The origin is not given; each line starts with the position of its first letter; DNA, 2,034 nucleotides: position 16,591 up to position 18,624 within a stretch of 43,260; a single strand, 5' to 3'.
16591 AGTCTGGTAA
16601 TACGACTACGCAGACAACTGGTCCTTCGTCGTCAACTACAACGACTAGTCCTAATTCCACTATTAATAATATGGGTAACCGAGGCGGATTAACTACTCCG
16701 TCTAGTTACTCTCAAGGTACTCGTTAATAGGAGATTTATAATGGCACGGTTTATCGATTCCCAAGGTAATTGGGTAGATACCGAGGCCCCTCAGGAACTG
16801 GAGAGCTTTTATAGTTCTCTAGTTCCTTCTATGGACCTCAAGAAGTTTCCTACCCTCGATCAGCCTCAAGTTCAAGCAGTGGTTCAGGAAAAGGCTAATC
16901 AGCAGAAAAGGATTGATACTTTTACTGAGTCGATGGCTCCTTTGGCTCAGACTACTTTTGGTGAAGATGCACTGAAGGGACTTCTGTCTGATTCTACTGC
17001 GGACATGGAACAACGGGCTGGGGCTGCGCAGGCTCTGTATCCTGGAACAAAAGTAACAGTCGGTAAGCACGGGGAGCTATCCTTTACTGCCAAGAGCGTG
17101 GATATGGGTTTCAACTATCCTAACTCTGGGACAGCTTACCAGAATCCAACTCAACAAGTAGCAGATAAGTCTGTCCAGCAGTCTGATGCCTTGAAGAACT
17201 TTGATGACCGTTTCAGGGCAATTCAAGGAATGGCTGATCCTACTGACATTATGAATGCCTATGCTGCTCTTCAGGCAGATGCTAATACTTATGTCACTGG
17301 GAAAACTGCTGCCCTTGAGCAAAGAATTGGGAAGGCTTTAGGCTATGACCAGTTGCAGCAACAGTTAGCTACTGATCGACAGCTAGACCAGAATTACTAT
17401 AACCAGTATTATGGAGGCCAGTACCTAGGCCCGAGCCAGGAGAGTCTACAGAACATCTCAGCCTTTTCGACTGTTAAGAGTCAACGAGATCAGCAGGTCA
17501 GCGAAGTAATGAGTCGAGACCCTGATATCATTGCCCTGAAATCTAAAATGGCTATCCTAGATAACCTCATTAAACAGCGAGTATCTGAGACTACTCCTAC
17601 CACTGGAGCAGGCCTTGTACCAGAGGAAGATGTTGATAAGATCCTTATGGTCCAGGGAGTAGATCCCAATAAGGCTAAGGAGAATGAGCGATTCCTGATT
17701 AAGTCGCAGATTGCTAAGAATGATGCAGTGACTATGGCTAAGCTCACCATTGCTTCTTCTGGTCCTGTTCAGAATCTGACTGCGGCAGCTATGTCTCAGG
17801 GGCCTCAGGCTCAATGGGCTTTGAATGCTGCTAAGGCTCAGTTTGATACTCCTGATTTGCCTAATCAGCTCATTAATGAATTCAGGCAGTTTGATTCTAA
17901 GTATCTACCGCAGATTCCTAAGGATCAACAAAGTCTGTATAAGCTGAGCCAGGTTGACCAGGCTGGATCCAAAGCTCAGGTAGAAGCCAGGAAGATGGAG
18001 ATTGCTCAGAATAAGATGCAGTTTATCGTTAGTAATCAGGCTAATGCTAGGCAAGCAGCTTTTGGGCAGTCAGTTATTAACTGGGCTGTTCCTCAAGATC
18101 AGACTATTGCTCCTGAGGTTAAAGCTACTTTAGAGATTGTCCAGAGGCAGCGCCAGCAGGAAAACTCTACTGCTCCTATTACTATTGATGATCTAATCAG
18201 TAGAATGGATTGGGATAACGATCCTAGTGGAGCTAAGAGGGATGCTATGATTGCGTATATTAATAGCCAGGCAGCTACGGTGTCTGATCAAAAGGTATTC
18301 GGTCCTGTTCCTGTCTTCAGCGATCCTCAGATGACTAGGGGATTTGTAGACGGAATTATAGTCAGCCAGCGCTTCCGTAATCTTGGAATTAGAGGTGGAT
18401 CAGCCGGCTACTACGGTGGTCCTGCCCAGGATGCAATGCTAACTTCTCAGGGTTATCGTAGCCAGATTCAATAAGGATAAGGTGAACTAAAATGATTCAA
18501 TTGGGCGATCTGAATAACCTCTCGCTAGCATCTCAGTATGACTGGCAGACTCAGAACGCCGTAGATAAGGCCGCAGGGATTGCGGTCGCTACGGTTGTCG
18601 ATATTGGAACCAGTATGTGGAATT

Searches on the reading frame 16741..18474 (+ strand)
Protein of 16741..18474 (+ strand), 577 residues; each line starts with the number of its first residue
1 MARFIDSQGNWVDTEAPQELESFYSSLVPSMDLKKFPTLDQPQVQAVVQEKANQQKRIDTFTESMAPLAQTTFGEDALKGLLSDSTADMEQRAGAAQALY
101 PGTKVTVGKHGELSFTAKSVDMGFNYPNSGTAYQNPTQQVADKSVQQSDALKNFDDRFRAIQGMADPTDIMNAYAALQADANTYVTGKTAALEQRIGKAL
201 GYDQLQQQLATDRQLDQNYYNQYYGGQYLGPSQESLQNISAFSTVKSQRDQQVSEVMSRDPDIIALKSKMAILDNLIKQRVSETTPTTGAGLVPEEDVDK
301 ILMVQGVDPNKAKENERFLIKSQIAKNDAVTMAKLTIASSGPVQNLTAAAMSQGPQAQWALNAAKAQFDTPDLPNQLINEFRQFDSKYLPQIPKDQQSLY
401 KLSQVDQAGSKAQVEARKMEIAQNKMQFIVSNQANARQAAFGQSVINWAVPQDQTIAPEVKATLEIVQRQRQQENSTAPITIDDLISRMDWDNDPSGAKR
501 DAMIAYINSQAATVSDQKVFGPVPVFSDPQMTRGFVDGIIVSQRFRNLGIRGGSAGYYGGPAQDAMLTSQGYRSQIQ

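Call 113: search_protein_families(library=phrogs, proteins=[window:16741-18474:+], max_evalue=0.001)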
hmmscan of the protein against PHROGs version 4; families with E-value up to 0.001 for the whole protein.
window:16741-18474:+ (577 aa): 1 family
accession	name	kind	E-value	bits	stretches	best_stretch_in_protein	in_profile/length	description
phrog_15195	-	head and packaging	0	1366.7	1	1-577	1-577/577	virion structural protein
